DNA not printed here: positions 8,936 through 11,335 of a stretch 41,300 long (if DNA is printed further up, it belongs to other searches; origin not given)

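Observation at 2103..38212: Genome-wide family of a 20-bp ATCGT-N10-ACGA box fused to TTGACA promoters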

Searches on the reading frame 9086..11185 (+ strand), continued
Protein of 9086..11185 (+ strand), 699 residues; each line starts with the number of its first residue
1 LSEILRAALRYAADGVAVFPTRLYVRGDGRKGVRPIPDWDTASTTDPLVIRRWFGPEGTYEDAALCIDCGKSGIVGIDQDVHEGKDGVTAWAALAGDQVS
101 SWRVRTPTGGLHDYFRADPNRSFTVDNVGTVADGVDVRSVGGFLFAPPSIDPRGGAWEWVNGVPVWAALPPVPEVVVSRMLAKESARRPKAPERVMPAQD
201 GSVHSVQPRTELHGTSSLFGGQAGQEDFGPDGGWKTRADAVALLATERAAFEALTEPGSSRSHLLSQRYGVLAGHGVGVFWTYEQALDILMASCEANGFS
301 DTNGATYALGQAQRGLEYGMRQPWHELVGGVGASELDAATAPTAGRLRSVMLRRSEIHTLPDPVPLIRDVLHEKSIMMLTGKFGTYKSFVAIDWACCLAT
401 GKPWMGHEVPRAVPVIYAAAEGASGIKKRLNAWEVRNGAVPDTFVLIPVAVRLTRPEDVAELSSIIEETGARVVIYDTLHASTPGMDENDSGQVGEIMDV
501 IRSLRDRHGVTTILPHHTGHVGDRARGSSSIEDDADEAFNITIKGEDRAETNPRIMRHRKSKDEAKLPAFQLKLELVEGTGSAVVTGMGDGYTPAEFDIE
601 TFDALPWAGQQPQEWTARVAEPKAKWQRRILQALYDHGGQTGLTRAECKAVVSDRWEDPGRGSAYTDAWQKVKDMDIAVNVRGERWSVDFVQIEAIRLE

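Call 69: search_solved_structures(query=A4, max_evalue=10, show_alignments=2)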
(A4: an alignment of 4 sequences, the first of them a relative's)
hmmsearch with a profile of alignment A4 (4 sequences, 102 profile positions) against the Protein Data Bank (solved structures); distinct sequences matched with E-value up to 10: 5.
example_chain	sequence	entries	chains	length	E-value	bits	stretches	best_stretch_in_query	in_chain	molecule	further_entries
7by2_A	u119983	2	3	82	0.024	18.3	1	13-58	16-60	CopG family transcriptional regulator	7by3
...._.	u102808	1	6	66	0.23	15.2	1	13-61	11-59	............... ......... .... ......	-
4um5_A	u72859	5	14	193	0.24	15.1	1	16-70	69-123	3-DEOXY-D-MANNO-OCTULOSONATE 8-PHOSPHATE PHOSPHATASE KDSC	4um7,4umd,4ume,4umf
7etr_A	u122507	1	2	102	0.96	13.2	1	13-60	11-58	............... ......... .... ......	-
6dhj_A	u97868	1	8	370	4.6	11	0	27-73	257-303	Cyanuric acid amidohydrolase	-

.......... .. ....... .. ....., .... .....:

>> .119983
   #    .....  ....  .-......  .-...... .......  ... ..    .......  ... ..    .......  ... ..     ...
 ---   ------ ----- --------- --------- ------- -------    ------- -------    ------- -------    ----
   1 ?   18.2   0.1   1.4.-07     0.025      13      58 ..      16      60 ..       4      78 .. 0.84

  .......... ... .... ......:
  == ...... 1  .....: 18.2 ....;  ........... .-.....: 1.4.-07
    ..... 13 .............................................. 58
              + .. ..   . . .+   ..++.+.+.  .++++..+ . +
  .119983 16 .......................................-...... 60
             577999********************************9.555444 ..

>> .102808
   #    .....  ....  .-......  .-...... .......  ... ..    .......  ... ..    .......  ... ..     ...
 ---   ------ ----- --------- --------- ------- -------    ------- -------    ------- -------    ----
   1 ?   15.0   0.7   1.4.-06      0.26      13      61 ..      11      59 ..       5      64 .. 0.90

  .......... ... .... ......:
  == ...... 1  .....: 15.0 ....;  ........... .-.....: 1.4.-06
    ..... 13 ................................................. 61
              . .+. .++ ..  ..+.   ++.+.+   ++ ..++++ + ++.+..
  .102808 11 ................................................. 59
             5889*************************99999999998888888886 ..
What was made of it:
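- On Ribbon-helix-helix (CopG/Arc/MetJ) superfamily, for the 8183-8515 product: A4, the four-sequence core of A7, hits CopG regulators only weakly: E = 0.024, 0.23, 0.96 (call 69).
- The four-sequence core of that TQLLV family (alignment A4) has weak CopG hits in the PDB: E = 0.024, 0.23, 0.96 (call 69).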

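Call 74: find_related_loci(query=A1, collection=metagenome_contigs, flank=10000)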
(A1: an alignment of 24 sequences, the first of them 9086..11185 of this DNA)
Query A1 (699 aa) in metagenome_contigs; peptide patterns used: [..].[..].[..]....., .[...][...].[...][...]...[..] (x = any residue, [..] = any of these).
600 stretches matched a pattern (row limit reached: there are more); 431 encode a relative of the query (tblastn E <= 1e-3); the best 80 are kept; 80 distinct loci.
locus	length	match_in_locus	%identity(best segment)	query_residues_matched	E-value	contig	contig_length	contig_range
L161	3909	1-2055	40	4-674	2e-124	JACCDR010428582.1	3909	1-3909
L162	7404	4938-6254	47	217-656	2e-109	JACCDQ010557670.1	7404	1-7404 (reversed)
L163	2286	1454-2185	63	342-585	5e-104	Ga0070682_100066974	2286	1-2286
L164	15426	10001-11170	38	186-589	2e-68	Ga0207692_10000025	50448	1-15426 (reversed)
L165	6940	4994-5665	46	346-563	3e-55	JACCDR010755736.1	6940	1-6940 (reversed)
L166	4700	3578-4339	44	342-586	2e-49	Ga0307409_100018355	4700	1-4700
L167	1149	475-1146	43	333-554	2e-52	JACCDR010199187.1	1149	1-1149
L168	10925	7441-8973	27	7-527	3e-28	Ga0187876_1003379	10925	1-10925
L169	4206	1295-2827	27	7-527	2e-28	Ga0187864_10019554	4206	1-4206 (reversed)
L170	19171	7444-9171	26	106-688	4e-28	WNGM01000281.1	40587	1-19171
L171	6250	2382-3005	34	366-573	3e-26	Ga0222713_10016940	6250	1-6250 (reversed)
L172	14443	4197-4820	34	366-573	9e-25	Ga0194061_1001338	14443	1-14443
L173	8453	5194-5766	35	350-536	1e-22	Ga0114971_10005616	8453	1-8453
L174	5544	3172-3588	38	1-150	2e-22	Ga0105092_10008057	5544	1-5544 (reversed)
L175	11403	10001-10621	33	366-570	4e-22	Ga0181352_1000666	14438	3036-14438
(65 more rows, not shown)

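Call 75: find_encoding_contigs(protein=P0015, flank=10000, max_places=1)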
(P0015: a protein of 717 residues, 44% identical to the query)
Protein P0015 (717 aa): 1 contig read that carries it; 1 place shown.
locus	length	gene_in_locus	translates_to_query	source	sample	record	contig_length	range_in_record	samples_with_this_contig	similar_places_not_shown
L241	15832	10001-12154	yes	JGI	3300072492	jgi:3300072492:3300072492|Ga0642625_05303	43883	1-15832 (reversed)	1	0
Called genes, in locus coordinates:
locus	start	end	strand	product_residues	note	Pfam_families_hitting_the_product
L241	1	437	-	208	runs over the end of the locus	-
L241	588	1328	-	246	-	-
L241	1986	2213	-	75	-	-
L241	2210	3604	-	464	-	PF00145:DNA_methylase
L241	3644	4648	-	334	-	-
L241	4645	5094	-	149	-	-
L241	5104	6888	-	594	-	PF00270:DEAD, PF04851:ResIII, PF00271:Helicase_C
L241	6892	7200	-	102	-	-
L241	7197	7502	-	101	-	-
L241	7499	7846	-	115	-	-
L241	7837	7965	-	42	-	-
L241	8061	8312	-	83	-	-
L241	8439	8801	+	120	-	-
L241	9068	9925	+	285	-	-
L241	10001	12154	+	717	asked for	PF09250:Prim-Pol, PF13481:AAA_25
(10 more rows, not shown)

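Call 76: find_encoding_contigs(protein=P0020, flank=10000, max_places=1)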
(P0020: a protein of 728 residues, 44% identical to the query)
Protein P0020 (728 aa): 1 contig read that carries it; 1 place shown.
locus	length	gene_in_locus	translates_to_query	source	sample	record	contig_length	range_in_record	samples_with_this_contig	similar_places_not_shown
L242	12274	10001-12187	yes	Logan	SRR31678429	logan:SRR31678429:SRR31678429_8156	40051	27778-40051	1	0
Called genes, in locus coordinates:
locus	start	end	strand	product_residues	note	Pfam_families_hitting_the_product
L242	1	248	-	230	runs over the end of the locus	-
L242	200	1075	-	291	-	-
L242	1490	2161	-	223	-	-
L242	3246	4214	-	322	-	-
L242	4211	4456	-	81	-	-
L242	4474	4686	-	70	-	-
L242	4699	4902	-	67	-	-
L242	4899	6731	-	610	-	PF00270:DEAD, PF04851:ResIII, PF00271:Helicase_C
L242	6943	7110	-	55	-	-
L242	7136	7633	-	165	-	-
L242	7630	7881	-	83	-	-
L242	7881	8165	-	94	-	-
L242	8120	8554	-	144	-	-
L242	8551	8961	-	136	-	-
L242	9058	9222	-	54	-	-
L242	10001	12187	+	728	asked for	PF09250:Prim-Pol, PF13481:AAA_25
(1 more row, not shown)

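Call 77: find_encoding_contigs(protein=P0019, flank=10000, max_places=1)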
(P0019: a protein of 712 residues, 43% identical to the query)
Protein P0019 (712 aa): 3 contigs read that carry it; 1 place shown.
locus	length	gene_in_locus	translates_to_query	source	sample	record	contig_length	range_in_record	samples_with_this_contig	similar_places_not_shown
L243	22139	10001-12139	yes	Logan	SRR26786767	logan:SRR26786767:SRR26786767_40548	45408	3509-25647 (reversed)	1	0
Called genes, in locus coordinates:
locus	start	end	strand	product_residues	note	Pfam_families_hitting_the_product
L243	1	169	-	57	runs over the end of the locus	-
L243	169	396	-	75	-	-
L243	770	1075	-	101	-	-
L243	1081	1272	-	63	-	-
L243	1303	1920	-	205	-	-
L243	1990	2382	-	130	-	-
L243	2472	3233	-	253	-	-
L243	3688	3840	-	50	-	-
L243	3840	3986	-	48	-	-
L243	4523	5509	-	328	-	-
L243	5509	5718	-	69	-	-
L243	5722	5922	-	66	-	-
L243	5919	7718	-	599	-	PF00270:DEAD, PF04851:ResIII, PF00271:Helicase_C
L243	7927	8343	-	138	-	-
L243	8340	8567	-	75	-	-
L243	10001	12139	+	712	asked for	PF09250:Prim-Pol, PF13481:AAA_25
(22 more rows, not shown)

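Call 78: find_encoding_contigs(protein=P0031, flank=10000, max_places=1)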
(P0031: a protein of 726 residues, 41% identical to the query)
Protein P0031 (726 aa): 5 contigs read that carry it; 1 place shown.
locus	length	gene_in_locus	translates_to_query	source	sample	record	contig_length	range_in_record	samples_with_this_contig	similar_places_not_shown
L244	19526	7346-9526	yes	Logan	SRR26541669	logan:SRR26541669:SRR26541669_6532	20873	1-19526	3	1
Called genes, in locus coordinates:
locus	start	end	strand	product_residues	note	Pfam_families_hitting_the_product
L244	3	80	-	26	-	?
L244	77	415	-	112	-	-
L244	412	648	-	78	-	-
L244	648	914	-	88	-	-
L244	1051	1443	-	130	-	-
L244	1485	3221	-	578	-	PF00270:DEAD, PF04851:ResIII, PF00271:Helicase_C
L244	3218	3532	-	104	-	-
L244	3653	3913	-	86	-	-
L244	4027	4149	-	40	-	-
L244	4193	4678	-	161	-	-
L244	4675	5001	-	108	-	PF00196:GerE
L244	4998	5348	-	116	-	-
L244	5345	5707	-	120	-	-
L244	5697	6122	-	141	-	-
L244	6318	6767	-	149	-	-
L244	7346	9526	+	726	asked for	PF09250:Prim-Pol, PF13481:AAA_25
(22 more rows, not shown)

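Call 108: find_related_loci(query=A7, collection=viral_contigs, flank=10000)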
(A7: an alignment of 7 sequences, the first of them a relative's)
Query A7 (111 aa) in viral_contigs; peptide patterns used: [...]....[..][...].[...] (x = any residue, [..] = any of these).
68 stretches matched a pattern; 2 encode a relative of the query (tblastn E <= 1e-3); 2 distinct loci.
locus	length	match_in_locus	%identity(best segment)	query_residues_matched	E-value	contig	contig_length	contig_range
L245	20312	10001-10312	50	1-100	2e-26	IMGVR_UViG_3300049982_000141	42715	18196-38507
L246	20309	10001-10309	39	1-100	4e-17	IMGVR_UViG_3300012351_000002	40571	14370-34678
